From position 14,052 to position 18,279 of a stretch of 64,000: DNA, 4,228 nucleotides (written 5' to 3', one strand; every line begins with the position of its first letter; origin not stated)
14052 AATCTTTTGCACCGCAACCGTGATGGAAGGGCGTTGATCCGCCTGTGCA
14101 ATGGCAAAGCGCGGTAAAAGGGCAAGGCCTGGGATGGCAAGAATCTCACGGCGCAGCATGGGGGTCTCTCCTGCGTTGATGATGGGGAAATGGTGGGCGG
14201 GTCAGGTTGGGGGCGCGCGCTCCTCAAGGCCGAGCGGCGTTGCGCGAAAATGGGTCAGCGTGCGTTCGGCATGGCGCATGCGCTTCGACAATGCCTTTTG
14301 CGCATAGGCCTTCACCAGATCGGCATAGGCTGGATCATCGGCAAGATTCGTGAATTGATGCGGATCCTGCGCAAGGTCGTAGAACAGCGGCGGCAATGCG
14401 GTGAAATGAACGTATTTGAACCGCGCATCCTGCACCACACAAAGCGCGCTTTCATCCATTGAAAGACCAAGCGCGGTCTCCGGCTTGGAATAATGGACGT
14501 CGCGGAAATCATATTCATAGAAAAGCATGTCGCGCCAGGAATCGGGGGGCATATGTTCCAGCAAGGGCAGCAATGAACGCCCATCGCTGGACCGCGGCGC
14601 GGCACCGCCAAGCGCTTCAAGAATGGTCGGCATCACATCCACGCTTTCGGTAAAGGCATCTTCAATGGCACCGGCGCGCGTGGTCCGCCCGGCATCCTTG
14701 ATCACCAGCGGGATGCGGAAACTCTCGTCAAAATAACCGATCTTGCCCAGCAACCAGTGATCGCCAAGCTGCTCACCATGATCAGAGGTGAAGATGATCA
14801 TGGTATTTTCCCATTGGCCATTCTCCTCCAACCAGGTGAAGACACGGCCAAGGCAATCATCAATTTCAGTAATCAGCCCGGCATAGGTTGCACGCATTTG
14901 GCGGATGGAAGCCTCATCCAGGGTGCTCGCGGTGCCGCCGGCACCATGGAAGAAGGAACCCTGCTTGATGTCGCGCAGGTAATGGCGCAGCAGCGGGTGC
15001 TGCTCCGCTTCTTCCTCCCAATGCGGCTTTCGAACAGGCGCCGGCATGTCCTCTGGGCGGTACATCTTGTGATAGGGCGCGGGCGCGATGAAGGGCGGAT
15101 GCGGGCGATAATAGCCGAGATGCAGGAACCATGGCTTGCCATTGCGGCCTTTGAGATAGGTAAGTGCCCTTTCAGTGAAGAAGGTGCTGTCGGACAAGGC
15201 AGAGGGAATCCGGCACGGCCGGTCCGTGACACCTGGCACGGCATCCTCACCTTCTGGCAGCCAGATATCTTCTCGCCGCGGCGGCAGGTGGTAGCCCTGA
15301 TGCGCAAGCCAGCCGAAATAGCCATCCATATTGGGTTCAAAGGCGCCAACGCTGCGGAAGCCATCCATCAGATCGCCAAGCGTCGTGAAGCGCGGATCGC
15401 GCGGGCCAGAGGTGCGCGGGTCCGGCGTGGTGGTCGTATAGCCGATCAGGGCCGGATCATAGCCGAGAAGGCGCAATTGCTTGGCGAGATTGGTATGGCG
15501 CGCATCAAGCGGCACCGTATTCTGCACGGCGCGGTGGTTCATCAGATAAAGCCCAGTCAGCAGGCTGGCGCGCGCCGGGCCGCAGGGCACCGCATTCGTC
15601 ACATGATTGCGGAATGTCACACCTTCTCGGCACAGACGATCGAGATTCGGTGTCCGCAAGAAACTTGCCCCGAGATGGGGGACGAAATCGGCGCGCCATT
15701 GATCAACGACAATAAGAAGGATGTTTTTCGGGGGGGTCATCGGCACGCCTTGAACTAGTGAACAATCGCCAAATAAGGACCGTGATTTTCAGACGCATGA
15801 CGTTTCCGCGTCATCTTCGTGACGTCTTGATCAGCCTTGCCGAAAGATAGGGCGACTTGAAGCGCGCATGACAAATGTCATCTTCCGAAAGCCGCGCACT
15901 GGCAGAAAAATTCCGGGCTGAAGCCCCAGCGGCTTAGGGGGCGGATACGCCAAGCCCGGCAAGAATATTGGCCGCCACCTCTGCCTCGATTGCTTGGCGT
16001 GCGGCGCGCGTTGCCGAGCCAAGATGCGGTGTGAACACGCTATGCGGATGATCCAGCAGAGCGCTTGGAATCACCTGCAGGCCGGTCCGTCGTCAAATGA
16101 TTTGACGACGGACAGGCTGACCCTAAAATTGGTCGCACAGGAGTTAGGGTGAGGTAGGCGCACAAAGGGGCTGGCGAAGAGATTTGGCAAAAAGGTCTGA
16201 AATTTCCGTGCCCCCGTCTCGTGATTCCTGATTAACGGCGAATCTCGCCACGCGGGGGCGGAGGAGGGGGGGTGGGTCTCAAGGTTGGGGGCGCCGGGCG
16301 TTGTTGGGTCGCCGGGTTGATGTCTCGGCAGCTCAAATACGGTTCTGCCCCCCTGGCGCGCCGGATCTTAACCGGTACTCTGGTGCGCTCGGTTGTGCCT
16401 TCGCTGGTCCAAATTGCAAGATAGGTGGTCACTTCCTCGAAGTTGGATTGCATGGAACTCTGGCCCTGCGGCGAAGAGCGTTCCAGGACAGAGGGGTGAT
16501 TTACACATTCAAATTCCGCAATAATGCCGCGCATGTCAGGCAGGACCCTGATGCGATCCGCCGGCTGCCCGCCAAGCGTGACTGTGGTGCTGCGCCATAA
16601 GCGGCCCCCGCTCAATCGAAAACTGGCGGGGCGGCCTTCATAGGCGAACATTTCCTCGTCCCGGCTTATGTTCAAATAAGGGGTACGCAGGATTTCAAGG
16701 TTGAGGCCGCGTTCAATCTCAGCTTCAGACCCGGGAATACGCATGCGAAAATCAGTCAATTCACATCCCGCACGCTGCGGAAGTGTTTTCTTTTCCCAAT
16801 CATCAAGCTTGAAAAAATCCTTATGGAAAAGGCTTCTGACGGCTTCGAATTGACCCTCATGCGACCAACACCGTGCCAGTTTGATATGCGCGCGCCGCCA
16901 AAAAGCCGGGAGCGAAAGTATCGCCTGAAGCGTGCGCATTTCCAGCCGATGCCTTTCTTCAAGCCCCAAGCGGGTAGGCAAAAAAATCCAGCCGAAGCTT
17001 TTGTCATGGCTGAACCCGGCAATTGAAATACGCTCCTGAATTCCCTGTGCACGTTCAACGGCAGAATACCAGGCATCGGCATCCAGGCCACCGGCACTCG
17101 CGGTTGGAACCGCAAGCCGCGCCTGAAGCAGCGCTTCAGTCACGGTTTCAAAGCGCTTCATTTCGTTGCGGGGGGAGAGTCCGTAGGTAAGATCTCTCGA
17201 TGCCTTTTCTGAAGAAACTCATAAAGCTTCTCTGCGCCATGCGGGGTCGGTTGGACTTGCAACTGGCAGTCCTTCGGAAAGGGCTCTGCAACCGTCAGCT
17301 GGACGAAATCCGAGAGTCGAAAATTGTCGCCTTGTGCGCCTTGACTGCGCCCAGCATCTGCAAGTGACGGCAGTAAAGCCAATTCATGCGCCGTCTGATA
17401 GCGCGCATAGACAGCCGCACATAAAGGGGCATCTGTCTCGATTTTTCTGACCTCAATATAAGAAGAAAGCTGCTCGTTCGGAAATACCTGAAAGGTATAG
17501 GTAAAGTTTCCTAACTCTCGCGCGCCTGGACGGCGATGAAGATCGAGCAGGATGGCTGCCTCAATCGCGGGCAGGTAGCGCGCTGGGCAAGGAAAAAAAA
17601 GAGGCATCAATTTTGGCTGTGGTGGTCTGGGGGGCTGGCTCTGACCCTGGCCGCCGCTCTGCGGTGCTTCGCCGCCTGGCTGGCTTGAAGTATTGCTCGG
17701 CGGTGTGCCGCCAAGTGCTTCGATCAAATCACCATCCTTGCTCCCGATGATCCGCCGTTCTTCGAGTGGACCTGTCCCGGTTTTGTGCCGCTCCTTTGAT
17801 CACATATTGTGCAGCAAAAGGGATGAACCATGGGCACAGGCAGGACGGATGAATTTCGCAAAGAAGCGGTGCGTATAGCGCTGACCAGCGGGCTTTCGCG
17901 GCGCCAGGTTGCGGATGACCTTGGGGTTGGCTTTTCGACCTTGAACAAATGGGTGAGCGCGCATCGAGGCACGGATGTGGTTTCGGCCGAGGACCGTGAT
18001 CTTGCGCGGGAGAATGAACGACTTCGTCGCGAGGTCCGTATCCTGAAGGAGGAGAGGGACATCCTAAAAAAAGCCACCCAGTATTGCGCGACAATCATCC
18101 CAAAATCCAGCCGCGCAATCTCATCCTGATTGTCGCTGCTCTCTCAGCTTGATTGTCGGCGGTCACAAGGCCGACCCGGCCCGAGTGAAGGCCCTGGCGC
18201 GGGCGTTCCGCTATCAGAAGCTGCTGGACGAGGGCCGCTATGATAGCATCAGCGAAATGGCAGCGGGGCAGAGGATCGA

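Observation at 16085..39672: Conserved palindromic motif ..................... marks cassette and island edges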

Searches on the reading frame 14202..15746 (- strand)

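Call 16: search_protein_families(library=pfam, proteins=[window:14202-15746:-], max_evalue=0.01)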
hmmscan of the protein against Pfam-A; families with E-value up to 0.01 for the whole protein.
window:14202-15746:- (514 aa): 4 families
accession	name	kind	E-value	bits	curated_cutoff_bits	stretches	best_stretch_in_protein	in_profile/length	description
PF00884.28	Sulfatase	-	1.7e-57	195.5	25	1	7-380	1-300/301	Sulfatase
PF16347.10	SGSH_C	-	2.6e-19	70.4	29.3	1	328-485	1-148/154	N-sulphoglucosamine sulphohydrolase, C-terminal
PF01663.27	Phosphodiest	-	1.7e-13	51.3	23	2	10-78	2-67/342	Type I phosphodiesterase / nucleotide pyrophosphatase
PF02995.22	DUF229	-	0.00077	18.7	25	1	288-341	306-358/496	Protein of unknown function (DUF229)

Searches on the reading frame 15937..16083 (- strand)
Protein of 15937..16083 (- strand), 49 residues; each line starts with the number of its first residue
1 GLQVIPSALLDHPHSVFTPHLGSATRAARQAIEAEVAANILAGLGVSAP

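Call 74: search_protein_families(library=pfam, proteins=[window:15937-16083:-], max_evalue=0.1)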
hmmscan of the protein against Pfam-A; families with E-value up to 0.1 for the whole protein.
seq(49 aa): 0 families

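Call 75: search_solved_structures(query=window:15937-16083:-, max_evalue=1, show_alignments=2)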
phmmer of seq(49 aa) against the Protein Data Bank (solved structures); distinct sequences matched with E-value up to 1: 43.
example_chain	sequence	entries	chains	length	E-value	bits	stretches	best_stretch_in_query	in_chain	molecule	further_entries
4e5m_A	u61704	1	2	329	6.6e-08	35.7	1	4-45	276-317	Thermostable phosphite dehydrogenase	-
4e5p_A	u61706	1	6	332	6.7e-08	35.6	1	4-45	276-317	Thermostable phosphite dehydrogenase A176R variant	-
4e5k_A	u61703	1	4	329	6.9e-08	35.6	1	4-45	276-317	Phosphite dehydrogenase (thermostable variant)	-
4e5n_A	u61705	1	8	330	6.9e-08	35.6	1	4-45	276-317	Thermostable phosphite dehydrogenase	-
4ebf_A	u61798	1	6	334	7e-08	35.6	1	4-45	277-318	Thermostable phosphite dehydrogenase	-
9pu9_A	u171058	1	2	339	7e-08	35.6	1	4-45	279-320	Phosphonate dehydrogenase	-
9pu6_A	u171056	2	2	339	7.1e-08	35.5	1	4-45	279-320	Phosphonate dehydrogenase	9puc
9prv_A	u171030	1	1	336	7.2e-08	35.5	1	4-45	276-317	Phosphonate dehydrogenase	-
9pr0_A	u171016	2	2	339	7.2e-08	35.5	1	4-45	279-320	Phosphonate dehydrogenase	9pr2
4nu6_A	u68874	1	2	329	1.9e-07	34.2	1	4-45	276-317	Phosphonate dehydrogenase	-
4nu5_A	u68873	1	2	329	5.4e-07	32.8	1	4-45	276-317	Phosphonate dehydrogenase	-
6ih6_A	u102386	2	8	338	3.2e-06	30.5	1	3-45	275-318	Phosphite dehydrogenase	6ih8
6ih2_A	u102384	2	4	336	3.3e-06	30.4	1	3-45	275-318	Phosphite dehydrogenase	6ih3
6ih4_A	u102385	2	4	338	3.3e-06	30.4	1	3-45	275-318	Phosphite dehydrogenase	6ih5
2cuk_A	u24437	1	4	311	0.013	19.3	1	11-44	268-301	glycerate dehydrogenase/glyoxylate reductase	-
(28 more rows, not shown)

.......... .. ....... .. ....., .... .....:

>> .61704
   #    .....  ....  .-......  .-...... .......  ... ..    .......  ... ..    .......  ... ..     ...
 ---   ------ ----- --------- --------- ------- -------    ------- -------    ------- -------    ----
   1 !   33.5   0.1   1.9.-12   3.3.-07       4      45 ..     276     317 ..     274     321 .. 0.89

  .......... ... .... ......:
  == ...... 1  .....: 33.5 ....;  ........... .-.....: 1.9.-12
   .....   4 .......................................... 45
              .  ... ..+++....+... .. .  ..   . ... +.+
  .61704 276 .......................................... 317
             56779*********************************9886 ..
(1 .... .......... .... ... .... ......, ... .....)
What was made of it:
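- Tried and rejected: It was resolved with a PDB sequence search (call 75).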

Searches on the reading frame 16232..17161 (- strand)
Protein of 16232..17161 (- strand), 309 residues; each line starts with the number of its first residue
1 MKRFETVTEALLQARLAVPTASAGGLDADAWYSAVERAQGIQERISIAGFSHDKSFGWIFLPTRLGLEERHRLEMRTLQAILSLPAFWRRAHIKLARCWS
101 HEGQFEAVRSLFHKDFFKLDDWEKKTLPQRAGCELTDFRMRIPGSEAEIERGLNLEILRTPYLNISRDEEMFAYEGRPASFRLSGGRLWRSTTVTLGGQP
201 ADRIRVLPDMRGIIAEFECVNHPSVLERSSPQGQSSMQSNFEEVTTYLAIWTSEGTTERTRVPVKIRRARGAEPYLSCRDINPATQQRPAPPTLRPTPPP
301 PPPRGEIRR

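Call 16: search_protein_families(library=pfam, proteins=[window:16232-17161:-], max_evalue=0.01)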
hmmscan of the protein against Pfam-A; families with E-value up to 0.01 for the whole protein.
window:16232-17161:- (309 aa): 0 families

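Call 46: find_encoding_contigs(protein=window:16232-17161:-, flank=6000, max_places=8)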
Protein window:16232-17161:- (309 aa): 23 contigs read that carry it; 8 places shown.
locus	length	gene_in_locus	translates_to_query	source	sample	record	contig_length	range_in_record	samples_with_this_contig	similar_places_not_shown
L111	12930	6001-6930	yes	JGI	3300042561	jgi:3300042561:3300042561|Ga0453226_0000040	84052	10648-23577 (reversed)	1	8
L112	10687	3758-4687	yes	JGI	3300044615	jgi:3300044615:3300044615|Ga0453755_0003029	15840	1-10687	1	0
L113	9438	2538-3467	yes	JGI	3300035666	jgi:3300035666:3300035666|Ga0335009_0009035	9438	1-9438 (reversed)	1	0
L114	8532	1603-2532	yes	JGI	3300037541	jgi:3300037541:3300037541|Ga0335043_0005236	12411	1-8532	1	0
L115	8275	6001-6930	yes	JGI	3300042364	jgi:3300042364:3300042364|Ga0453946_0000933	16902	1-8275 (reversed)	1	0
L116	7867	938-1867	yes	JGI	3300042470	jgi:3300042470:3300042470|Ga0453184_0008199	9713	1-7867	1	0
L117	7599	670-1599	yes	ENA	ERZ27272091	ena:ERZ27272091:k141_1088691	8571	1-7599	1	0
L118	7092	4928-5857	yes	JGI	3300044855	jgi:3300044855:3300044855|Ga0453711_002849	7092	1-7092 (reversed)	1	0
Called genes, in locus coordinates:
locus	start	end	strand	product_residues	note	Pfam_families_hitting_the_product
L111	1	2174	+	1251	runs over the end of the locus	PF13424:TPR_12 (faint), PF03704:BTAD, PF13191:AAA_16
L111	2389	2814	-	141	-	-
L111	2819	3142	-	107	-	PF02604:PhdYeFM_antitox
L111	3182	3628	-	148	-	-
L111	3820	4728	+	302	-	PF03069:FmdA_AmdA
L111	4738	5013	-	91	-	-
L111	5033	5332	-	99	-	PF01527:HTH_Tnp_1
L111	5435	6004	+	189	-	-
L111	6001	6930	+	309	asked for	-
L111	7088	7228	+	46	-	-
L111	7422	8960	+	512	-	PF00884:Sulfatase, PF01663:Phosphodiest (weak), PF16347:SGSH_C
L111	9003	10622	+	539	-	PF00496:SBP_bac_5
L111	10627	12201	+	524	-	PF00496:SBP_bac_5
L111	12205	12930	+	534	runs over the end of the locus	PF00496:SBP_bac_5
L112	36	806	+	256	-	PF00158:Sigma54_activat, PF07728:AAA_5 (weak), PF14532:Sigma54_activ_2, PF25601:AAA_lid_14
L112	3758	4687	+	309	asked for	-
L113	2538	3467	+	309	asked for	-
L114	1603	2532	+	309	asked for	-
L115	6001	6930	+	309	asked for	-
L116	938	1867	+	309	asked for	-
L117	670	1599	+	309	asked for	-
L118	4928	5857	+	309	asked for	-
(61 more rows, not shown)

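Call 63: search_protein_families(library=phrogs, proteins=[window:16232-17161:-], max_evalue=0.01)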
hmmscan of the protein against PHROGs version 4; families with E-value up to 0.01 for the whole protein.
window:16232-17161:- (309 aa): 0 families

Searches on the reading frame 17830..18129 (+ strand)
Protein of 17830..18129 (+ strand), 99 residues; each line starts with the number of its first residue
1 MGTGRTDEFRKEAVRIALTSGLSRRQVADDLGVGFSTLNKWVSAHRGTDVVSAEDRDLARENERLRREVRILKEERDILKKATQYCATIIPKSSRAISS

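Call 74: search_protein_families(library=pfam, proteins=[window:17830-18129:+], max_evalue=0.1)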
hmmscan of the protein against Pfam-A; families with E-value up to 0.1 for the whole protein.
window:17830-18129:+ (99 aa): 8 families
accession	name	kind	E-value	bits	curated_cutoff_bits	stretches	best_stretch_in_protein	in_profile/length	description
PF01527.26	HTH_Tnp_1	-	2.4e-09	37.7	24.1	1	6-69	8-74/75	Transposase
PF13384.12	HTH_23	-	0.00012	22.2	24.6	1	12-45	9-41/50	Homeodomain-like domain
PF01381.28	HTH_3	-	0.00048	20.6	23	1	20-46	8-34/55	Helix-turn-helix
PF04218.19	CENP-B_N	-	0.013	15.6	21.2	0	21-44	22-45/53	CENP-B N-terminal DNA-binding domain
PF13560.12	HTH_31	-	0.019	15.7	27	1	20-46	13-39/64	Helix-turn-helix domain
PF15058.11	Speriolin_N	-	0.027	14.9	27.9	1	58-85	17-45/228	Speriolin N terminus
PF23884.1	DUF7237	-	0.083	13.6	27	0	55-80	26-51/77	Family of unknown function (DUF7237)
PF13542.12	HTH_Tnp_ISL3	-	0.098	12.6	27.4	0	4-44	11-49/51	Helix-turn-helix domain of transposase family ISL3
